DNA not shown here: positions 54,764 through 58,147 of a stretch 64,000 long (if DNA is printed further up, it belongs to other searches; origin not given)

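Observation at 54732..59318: Defence island next to tRNA-Glu: fused Type IIG restriction-methyltransferase plus a convergent RmuC-like PD-(D/E)xK protein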

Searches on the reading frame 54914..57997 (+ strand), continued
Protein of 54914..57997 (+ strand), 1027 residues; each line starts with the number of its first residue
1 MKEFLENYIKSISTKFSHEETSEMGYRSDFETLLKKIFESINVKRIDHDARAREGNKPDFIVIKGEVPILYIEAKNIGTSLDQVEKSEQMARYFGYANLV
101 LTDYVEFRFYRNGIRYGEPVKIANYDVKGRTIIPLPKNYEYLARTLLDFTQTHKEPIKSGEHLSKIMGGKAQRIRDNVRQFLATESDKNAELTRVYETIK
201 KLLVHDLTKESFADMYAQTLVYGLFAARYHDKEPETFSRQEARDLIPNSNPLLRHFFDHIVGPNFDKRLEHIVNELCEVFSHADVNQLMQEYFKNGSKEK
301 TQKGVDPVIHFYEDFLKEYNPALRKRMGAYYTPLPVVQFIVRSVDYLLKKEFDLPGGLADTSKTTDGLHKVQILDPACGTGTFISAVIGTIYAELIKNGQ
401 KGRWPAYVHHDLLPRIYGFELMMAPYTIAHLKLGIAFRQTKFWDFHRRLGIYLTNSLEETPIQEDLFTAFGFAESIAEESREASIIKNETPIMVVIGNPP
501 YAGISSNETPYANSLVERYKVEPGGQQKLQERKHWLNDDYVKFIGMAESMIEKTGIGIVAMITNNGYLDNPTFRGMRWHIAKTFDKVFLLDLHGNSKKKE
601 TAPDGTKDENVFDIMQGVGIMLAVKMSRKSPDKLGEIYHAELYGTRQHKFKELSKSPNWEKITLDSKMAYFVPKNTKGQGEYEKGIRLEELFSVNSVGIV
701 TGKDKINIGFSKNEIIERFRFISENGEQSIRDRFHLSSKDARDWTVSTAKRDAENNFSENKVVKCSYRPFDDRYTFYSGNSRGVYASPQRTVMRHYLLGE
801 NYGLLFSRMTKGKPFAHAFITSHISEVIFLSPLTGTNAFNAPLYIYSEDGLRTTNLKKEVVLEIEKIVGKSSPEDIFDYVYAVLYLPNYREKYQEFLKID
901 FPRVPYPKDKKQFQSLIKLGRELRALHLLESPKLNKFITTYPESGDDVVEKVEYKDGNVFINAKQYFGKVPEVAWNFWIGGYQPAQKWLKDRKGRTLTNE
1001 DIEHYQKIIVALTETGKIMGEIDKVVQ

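Call 42: find_encoding_contigs(protein=P0050, flank=8000, max_places=1)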
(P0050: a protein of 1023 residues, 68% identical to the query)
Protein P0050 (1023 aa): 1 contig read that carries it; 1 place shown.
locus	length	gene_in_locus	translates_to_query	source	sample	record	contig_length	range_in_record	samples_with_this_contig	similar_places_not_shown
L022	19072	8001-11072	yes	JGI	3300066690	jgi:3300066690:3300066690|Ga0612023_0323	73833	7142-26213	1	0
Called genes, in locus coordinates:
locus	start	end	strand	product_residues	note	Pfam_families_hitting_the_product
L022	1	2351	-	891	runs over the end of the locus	-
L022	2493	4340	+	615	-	PF01807:Zn_ribbon_DnaG, PF08275:DNAG_N, PF01751:Toprim, PF13155:Toprim_2, PF13662:Toprim_4, PF10410:DnaB_bind (weak)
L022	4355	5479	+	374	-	PF03979:Sigma70_r1_1 (weak), PF00140:Sigma70_r1_2, PF04542:Sigma70_r2, PF04539:Sigma70_r3, PF04545:Sigma70_r4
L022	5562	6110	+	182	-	PF13302:Acetyltransf_3 (weak)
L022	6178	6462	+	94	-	-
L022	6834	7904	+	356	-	PF13310:Virulence_RhuM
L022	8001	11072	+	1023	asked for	PF02384:N6_Mtase, PF07669:Eco57I (weak), PF18135:Type_ISP_C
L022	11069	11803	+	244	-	-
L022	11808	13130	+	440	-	PF09903:DUF2130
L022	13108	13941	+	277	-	PF09509:Hypoth_Ymh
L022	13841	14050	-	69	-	-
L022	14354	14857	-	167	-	-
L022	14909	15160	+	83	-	PF01527:HTH_Tnp_1, PF13518:HTH_28 (weak), PF13384:HTH_23 (weak)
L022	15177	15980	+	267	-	PF13276:HTH_21 (weak), PF00665:rve, PF13610:DDE_Tnp_IS240 (weak), PF13683:rve_3, PF13333:rve_2 (weak)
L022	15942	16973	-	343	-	-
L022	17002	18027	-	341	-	PF13384:HTH_23, PF13551:HTH_29, PF13565:HTH_32 (faint), PF13592:HTH_33 (weak), PF13358:DDE_3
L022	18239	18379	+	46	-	-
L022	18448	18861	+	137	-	-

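Call 47: find_related_loci(query=window:54914-57997:+, collection=metagenome_contigs, flank=10000)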
Query window:54914-57997:+ (1027 aa) in metagenome_contigs; peptide patterns used: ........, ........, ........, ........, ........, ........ (x = any residue, [..] = any of these).
569 stretches matched a pattern; 443 encode a relative of the query (tblastn E <= 1e-3); the best 80 are kept; 80 distinct loci.
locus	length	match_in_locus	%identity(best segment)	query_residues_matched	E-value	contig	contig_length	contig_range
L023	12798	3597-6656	67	1-1025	0e+0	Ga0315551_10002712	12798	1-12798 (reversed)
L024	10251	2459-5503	67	1-1025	0e+0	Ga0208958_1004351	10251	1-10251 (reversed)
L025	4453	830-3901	66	3-1026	0e+0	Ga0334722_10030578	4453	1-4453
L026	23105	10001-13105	65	1-1026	0e+0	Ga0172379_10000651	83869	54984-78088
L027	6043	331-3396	65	2-1025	0e+0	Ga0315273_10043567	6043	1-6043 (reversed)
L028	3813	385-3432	66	1-1024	0e+0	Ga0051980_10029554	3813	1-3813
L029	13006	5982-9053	65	2-1025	0e+0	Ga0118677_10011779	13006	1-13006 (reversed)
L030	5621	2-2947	67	35-1023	0e+0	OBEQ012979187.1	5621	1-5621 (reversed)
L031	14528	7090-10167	64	1-1025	0e+0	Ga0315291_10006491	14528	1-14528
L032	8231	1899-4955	65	1-1025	0e+0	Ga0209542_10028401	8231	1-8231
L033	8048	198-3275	64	1-1025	0e+0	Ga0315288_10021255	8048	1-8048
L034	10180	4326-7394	64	1-1024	0e+0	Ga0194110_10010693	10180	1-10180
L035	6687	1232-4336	65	1-1026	0e+0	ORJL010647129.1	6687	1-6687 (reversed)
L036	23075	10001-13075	64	1-1026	0e+0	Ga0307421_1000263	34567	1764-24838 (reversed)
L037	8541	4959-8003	63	1-1027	0e+0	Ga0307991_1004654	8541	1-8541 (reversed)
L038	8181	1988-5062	63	1-1026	0e+0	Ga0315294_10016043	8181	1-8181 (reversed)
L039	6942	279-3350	62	1-1025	0e+0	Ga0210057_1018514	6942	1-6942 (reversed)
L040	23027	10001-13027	63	2-1022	0e+0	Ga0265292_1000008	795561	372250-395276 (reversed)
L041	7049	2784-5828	63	2-1026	0e+0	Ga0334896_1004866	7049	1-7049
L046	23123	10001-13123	61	1-1027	0e+0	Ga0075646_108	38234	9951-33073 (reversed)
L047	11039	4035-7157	61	1-1027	0e+0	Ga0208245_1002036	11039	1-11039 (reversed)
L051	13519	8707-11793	59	1-1025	0e+0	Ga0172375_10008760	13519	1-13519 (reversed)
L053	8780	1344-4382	57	3-1027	0e+0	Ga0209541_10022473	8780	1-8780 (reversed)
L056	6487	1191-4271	56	5-1027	0e+0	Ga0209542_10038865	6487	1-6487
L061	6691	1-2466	64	191-1025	0e+0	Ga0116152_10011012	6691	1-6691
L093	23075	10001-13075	46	2-1027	0e+0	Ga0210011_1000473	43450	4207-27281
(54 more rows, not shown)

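Call 53: search_protein_families(library=pfam, proteins=[L040:13030-15204:+, L039:3482-5872:+, L061:2479-3465:+, L061:4087-4719:+, L038:5533-6084:+, L038:6078-6461:+, L022:11057-11800:+, L020:11118-11774:+, L031:11431-12258:+, L031:10196-10699:+], max_evalue=0.01)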
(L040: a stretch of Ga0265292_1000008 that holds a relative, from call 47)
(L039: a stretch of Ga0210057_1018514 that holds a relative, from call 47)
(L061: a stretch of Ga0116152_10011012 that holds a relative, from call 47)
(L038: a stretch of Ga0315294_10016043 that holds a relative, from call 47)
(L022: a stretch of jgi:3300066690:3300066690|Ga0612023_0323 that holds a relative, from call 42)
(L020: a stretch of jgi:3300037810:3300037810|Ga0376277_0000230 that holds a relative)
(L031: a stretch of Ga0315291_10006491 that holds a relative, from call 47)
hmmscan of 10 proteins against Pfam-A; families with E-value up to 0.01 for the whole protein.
L040:13030-15204:+ (725 aa): 1 family
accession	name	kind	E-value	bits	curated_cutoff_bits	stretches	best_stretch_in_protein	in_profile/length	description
PF02463.25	SMC_N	-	1.4e-05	25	40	1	25-493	19-203/220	RecF/RecN/SMC N terminal domain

L039:3482-5872:+ (797 aa): 2 families
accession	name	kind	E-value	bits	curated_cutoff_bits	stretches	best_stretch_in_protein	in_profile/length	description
PF13166.12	AAA_13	-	1.6e-31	110.2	36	1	37-724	7-652/713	AAA domain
PF02463.25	SMC_N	-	1.5e-07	31.5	40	1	229-647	109-199/220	RecF/RecN/SMC N terminal domain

L061:2479-3465:+ (329 aa): 0 families

L061:4087-4719:+ (211 aa): 1 family
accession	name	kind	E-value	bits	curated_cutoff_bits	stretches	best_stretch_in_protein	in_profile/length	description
PF20688.2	GREB1_2nd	-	0.0012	18.4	25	0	47-88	78-119/310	GREB1, second domain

L038:5533-6084:+ (184 aa): 1 family
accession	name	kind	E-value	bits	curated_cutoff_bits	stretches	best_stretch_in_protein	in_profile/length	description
PF13274.11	SocA_Panacea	-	8.6e-21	75.4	25.7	1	34-151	1-113/113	Antitoxin SocA-like, Panacea domain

L038:6078-6461:+ (128 aa): 0 families

L022:11057-11800:+ (248 aa): 0 families

L020:11118-11774:+ (219 aa): 0 families

L031:11431-12258:+ (276 aa): 1 family
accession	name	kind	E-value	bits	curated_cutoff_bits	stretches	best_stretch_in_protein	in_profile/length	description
PF00717.28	Peptidase_S24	-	9.5e-18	64.4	23.3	1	140-264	1-115/116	Peptidase S24-like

L031:10196-10699:+ (168 aa): 0 families

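Call 54: search_protein_families(library=padloc, proteins=[L021:12966-14153:+, L021:11090-12955:+, L022:11808-13130:+, L022:11057-11800:+, L022:13108-13941:+, L040:13030-15204:+, L040:15195-16457:+, L039:3482-5872:+, L061:2479-3465:+, L032:635-1873:+], max_evalue=0.001)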
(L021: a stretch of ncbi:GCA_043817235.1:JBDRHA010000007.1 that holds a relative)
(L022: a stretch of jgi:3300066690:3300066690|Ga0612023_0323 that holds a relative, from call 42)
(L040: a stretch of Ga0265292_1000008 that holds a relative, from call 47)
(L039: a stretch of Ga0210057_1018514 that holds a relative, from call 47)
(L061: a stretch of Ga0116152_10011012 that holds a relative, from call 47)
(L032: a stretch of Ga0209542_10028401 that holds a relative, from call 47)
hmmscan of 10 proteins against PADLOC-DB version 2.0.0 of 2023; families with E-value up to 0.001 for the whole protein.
L021:12966-14153:+ (395 aa): 0 families

L021:11090-12955:+ (621 aa): 41 families (the best 25 are shown)
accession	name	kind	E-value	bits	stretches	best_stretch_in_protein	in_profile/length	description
PDLC02979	AriA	-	3e-32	110.8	1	1-401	1-373/373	-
PDLC02358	Old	-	1.9e-30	104.2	2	240-583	172-514/578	Old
PDLC00091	GajA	-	2.2e-25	87.6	2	247-500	186-452/627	AAA ATPase domain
PDLC00072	GajA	-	5.1e-23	79.4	2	241-487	236-480/709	AAA ATPase domain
PDLC00096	GajA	-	1.8e-20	71.2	2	343-494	273-434/630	AAA ATPase domain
PDLC00067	GajA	-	8.7e-19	65.4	1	278-488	227-440/604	AAA ATPase domain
PDLC00077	GajA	-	2e-18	64.3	2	243-487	225-477/616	AAA ATPase domain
PDLC00099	GajA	-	1.5e-17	61.9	2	255-497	194-443/626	AAA ATPase domain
PDLC00070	GajA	-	1.8e-17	61.2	1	242-488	178-430/596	AAA ATPase domain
PDLC04168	GajA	-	8.4e-15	52.4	2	318-497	240-420/570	-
PDLC00102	GajA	-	3.2e-14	50.3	2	266-486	190-417/532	AAA ATPase domain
PDLC00062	GajA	-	8.2e-14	48.9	1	310-424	255-367/639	AAA ATPase domain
PDLC00094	GajA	-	5.3e-13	46.3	1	242-460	190-408/569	AAA ATPase domain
PDLC00071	GajA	-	1.1e-12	45.6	2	244-487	175-414/588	AAA ATPase domain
PDLC02980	AriA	-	8.8e-12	43.6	1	27-402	2-304/304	-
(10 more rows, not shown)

L022:11808-13130:+ (440 aa): 0 families

L022:11057-11800:+ (248 aa): 0 families

L022:13108-13941:+ (277 aa): 3 families
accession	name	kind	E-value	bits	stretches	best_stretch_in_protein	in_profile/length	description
PDLC03987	PD-Lambda-3_B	-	1.6e-85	284.7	1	9-275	1-267/270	-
PDLC03988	PD-Lambda-3_B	-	2.8e-60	201.5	1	9-225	1-217/222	-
PDLC02412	Aga_HEPN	-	2.2e-12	44.7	1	157-271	261-379/382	Class II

L040:13030-15204:+ (725 aa): 1 family
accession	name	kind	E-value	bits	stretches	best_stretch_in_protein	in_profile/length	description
PDLC05023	PDC-S46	-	1.2e-260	865.2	1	6-724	1-718/719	-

L040:15195-16457:+ (421 aa): 0 families

L039:3482-5872:+ (797 aa): 11 families
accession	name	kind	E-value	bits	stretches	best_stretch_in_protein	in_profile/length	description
PDLC04895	PDC-S06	-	8.2e-29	98.6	1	13-740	1-728/784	-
PDLC04887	PDC-S06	-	3.6e-25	86.7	1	13-705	1-680/790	-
PDLC04894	PDC-S06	-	4.2e-24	83.1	1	13-646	1-570/740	-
PDLC04890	PDC-S06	-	1.1e-21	75.1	1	292-719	239-645/732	-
PDLC04886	PDC-S06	-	8.4e-19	65.8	1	293-744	239-668/727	-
PDLC04896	PDC-S06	-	7.6e-17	59.2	1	13-646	1-565/732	-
PDLC04898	PDC-S06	-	4.5e-14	49.7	1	51-640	33-601/752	-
PDLC04891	PDC-S06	-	7.9e-10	35.8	1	50-653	104-692/858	-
PDLC04892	PDC-S06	-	8.3e-10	35.6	1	166-629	230-660/843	-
PDLC04897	PDC-S06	-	9.2e-10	35.7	1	40-693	17-631/727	-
PDLC04893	PDC-S06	-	3.2e-09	33.7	1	384-620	435-659/862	-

L061:2479-3465:+ (329 aa): 0 families

L032:635-1873:+ (413 aa): 0 families

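Call 64: search_dna_similar(query=L021:12966-14153:+, collection=plasmids, mode=protein, max_rows=25)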
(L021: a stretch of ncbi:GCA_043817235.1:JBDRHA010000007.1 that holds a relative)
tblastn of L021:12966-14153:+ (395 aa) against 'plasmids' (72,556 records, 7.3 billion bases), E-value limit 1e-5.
Records with a match: 46; places in all: 56; records where one place covers at least 80% of the query: 0.
Best place of each record, by identity: <60% 46.
By first word of the organism name: Bradyrhizobium 32; Mesorhizobium 3; Aminobacter 3; Granulicella 2; Sulfurimonas 2; Chryseobacterium 2; Aliarcobacter 1; Skermanella 1.
By predicted mobility (MOB-suite, as given by PLSDB): conjugative 20; non-mobilizable 17; mobilizable 9.
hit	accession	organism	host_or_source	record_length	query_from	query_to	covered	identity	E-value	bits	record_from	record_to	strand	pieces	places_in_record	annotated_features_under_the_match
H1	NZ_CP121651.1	Bradyrhizobium sp. CB82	Stylosanthes guianensis,cell culture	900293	105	390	72%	43.2%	3e-59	214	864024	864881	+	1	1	DUF2130 domain-containing protein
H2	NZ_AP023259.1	Mesorhizobium sp. L-2-11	Lotus japonicus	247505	81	392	79%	39.1%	1e-58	213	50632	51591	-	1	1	DUF2130 domain-containing protein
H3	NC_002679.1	Mesorhizobium japonicum MAFF 303099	-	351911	81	390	78%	39.0%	2e-59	215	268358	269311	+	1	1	DUF2130 domain-containing protein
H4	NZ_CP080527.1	Mesorhizobium sp. AR07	Oxytropis sp.,Cell culture,root nodule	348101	81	390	78%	39.0%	9e-59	213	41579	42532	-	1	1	DUF2130 domain-containing protein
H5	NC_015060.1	Granulicella tundricola MP5ACTX9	-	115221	88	388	76%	38.7%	4e-51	191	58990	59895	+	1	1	DUF2130 domain-containing protein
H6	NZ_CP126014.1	Bradyrhizobium japonicum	Glycine max,soybean,root nodule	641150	97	390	74%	39.3%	1e-56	207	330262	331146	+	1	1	DUF2130 domain-containing protein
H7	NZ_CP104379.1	Aliarcobacter butzleri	poultry meat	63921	81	390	78%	37.2%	4e-44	171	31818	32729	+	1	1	DUF2130 domain-containing protein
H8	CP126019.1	Bradyrhizobium japonicum USDA 123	Glycine max,soybean,root nodule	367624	97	388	74%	39.2%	3e-57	209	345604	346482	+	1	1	DUF2130 domain-containing protein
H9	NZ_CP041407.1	Sulfurimonas paralvinellae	polychaetes,hydrothermal vent ...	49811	81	385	77%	36.9%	3e-41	162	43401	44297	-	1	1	DUF2130 domain-containing protein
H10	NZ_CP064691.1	Bradyrhizobium sp. 192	Acmispon strigosus,cell culture,root ...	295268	92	388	75%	37.9%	5e-52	194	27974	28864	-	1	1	DUF2130 domain-containing protein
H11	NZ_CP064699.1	Bradyrhizobium sp. 183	Acmispon strigosus,cell culture,root ...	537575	92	388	75%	37.6%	3e-52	194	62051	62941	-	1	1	DUF2130 domain-containing protein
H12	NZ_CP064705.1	Bradyrhizobium sp. 155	Acmispon strigosus,cell culture,root ...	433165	92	388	75%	37.6%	9e-52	193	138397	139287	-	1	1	DUF2130 domain-containing protein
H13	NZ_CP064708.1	Bradyrhizobium sp. 131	Acmispon strigosus,cell culture,root ...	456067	92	388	75%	37.6%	1e-51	193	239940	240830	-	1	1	DUF2130 domain-containing protein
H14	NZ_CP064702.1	Bradyrhizobium sp. 172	Acmispon strigosus,cell culture,root ...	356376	93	388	75%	37.7%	1e-51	192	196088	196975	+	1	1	DUF2130 domain-containing protein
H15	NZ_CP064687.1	Bradyrhizobium sp. 4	Acmispon strigosus,cell culture,root ...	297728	93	388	75%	37.7%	1e-51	192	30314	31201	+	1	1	DUF2130 domain-containing protein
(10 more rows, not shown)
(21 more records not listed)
